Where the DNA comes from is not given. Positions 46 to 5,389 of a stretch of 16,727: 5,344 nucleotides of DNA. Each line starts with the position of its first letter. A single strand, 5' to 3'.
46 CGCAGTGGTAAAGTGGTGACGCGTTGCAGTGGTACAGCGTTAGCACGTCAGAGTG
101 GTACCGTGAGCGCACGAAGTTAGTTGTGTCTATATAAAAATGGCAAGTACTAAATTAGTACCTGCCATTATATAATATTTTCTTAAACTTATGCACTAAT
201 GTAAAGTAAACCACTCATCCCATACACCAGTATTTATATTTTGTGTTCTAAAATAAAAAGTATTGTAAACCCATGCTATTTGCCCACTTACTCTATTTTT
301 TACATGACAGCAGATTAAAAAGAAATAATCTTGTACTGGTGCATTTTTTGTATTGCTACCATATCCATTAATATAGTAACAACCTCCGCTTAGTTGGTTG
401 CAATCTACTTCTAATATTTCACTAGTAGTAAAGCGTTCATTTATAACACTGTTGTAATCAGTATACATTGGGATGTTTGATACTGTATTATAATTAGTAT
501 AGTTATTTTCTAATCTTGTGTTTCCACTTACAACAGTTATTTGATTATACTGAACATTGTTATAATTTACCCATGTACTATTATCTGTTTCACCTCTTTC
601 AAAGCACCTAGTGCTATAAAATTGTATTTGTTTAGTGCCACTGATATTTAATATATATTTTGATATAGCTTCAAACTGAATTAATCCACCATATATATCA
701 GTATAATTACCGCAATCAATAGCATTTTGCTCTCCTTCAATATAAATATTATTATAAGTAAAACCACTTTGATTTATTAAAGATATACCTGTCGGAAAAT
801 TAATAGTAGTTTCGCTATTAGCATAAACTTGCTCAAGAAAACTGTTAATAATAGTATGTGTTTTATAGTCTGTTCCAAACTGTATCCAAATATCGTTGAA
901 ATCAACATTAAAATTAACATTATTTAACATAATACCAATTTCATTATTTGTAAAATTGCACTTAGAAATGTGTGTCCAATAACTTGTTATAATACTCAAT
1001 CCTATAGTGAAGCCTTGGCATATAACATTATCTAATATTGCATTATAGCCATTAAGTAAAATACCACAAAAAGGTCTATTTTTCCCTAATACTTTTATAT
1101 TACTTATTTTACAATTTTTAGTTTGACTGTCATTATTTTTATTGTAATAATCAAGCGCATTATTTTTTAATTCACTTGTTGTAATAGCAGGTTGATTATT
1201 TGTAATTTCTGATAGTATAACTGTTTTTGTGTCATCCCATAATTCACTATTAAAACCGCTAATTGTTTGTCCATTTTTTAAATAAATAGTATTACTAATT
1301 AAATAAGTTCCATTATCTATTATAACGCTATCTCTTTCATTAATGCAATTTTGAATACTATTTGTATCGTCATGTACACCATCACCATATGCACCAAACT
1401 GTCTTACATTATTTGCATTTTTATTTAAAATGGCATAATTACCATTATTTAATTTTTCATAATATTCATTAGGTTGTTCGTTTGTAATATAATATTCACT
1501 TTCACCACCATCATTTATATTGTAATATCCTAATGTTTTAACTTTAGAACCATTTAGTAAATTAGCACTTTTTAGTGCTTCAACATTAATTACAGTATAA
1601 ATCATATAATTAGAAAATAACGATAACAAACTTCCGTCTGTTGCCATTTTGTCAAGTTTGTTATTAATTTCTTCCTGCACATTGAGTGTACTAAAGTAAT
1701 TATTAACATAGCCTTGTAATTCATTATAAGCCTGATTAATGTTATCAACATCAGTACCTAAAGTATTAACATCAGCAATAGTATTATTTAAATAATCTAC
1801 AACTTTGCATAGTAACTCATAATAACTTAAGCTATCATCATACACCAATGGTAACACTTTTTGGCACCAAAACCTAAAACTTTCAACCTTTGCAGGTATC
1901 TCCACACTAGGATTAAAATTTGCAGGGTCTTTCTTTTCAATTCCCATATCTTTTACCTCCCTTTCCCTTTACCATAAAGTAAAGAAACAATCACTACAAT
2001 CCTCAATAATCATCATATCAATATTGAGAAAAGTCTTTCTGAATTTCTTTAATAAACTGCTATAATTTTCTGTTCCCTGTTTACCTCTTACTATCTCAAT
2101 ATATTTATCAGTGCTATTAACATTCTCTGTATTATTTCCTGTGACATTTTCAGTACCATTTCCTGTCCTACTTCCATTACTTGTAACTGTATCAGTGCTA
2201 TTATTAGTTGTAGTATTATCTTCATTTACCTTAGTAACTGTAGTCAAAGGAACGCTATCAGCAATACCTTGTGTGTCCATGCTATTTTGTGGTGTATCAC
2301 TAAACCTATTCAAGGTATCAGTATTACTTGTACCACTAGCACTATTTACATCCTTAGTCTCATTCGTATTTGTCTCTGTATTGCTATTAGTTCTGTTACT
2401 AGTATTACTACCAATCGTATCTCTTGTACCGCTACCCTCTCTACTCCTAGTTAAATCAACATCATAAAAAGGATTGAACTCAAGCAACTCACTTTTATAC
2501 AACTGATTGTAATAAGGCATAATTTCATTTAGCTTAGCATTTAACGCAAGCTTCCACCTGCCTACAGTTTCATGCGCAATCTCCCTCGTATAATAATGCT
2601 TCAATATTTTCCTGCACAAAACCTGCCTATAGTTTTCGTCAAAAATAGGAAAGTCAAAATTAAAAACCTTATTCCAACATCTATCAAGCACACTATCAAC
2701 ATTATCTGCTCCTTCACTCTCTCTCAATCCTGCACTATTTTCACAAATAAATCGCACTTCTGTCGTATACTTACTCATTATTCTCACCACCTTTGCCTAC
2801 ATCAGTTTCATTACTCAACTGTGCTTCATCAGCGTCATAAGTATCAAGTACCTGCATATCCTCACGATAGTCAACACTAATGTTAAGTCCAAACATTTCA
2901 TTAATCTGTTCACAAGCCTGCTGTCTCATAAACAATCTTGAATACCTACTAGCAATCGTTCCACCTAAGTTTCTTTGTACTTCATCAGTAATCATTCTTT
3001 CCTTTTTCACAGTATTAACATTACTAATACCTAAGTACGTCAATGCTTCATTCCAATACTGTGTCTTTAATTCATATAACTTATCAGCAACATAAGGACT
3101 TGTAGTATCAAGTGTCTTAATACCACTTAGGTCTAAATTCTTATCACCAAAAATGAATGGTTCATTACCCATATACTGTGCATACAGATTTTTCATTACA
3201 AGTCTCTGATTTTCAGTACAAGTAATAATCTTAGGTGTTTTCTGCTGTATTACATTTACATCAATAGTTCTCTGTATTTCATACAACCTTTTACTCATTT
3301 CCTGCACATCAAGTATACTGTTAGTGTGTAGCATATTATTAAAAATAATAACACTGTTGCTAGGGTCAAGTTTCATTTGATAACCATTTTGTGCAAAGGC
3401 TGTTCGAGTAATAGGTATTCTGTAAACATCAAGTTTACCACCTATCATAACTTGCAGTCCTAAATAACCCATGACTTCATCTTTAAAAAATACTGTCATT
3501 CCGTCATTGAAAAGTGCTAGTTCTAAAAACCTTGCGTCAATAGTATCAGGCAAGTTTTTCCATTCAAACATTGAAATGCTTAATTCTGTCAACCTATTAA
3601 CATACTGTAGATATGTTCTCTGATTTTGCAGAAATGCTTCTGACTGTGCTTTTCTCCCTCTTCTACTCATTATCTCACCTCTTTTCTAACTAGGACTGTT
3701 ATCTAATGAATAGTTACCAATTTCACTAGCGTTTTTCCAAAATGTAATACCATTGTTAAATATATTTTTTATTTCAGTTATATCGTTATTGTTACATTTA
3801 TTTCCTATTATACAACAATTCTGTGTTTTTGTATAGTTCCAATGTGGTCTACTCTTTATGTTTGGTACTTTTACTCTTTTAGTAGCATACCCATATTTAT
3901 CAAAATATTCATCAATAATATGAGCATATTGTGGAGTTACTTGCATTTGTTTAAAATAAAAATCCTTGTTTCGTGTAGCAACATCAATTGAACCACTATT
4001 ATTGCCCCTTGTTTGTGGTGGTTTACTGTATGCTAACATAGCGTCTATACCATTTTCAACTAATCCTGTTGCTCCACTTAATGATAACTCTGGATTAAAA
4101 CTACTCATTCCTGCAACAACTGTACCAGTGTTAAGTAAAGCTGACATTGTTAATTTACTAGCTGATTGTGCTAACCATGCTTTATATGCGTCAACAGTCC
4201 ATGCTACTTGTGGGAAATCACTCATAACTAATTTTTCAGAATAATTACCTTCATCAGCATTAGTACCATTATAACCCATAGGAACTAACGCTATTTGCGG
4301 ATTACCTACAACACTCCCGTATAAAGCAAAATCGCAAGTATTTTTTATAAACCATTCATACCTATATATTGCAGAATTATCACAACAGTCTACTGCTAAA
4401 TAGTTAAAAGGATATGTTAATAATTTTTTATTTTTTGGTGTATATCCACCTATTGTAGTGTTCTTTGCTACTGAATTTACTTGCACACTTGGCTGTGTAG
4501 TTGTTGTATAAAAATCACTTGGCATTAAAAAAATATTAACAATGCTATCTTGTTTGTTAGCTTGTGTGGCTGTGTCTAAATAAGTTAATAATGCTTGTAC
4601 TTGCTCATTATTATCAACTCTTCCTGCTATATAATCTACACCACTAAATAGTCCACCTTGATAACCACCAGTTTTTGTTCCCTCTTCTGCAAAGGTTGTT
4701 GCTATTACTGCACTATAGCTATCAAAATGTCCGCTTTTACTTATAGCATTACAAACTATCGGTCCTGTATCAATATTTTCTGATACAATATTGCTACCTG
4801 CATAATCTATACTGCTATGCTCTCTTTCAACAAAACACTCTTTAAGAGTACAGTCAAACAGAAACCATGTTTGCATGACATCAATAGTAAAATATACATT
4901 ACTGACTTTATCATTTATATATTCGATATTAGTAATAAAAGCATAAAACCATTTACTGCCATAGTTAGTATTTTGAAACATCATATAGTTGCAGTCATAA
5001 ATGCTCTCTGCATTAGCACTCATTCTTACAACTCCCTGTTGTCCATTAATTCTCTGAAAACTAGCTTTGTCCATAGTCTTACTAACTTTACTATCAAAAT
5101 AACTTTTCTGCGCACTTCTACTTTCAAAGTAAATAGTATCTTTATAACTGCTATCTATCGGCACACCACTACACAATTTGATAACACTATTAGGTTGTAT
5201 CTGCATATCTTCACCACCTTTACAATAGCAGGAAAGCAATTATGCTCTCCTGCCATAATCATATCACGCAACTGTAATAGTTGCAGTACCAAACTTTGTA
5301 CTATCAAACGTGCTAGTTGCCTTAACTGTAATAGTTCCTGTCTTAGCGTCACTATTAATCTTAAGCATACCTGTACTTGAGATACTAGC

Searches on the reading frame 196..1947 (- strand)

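Call 7: search_protein_families(library=pfam, proteins=[window:196-1947:-], max_evalue=0.01)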
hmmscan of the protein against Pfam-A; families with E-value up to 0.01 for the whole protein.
window:196-1947:- (583 aa): 2 families
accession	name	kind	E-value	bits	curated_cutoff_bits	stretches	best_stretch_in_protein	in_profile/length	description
PF12708.12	Pect-lyase_RHGA_epim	-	3e-09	37.4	27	1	180-231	3-60/213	Rhamnogalacturonase A/epimerase, pectate lyase-like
PF19498.4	DUF6033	-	0.0088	16.4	25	0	58-163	19-120/205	Protein of unknown function (DUF6033)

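Call 8: search_protein_families(library=phrogs, proteins=[window:196-1947:-], max_evalue=0.001)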
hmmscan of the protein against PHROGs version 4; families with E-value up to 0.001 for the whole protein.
window:196-1947:- (583 aa): 0 families

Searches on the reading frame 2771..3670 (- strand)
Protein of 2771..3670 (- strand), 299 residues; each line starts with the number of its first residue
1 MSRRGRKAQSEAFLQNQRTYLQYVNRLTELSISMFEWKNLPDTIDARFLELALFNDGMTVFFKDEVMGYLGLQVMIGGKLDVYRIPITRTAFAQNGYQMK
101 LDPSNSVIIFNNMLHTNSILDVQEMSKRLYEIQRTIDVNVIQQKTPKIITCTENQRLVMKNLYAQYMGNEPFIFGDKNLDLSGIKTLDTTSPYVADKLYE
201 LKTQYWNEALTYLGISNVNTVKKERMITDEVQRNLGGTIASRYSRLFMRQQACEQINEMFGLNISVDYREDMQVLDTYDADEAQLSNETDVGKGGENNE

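Call 7: search_protein_families(library=pfam, proteins=[window:2771-3670:-], max_evalue=0.01)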
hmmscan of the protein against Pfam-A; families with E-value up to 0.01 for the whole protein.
window:2771-3670:- (299 aa): 1 family
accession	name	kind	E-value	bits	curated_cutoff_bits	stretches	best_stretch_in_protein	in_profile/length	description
PF05352.17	Phage_connector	-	2e-64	218.2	25.6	1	16-273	13-281/281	Phage Connector (GP10)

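Call 8: search_protein_families(library=phrogs, proteins=[window:2771-3670:-], max_evalue=0.001)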
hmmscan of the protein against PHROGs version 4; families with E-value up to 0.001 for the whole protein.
window:2771-3670:- (299 aa): 1 family
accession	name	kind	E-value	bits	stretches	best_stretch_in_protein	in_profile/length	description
phrog_2038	-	connector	2.5e-74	251.5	1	16-287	21-307/314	upper collar connector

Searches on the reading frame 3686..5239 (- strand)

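Call 7: search_protein_families(library=pfam, proteins=[window:3686-5239:-], max_evalue=0.01)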
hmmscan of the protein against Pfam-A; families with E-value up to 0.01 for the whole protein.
window:3686-5239:- (517 aa): 2 families
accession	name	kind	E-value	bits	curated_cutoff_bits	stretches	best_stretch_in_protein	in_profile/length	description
PF20934.2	phi29_gp9_C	-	1.8e-25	90.1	27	1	412-514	349-448/449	Bacillus phage phi29, Tail knob protein gp9, C-terminal domain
PF16838.11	Caud_tail_N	-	3.1e-24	86.2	27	1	20-126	5-116/120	Caudoviral major tail protein N-terminus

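Call 8: search_protein_families(library=phrogs, proteins=[window:3686-5239:-], max_evalue=0.001)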
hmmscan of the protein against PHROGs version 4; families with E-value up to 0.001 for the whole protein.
window:3686-5239:- (517 aa): 3 families
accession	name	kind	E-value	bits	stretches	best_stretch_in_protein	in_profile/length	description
phrog_2248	-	tail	1e-70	240.1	1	18-515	5-584/590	tail protein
phrog_16740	-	tail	1.5e-13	51.8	1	408-514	281-395/399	tail protein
phrog_16615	-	other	8.5e-12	45.6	1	25-211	9-201/529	peptidase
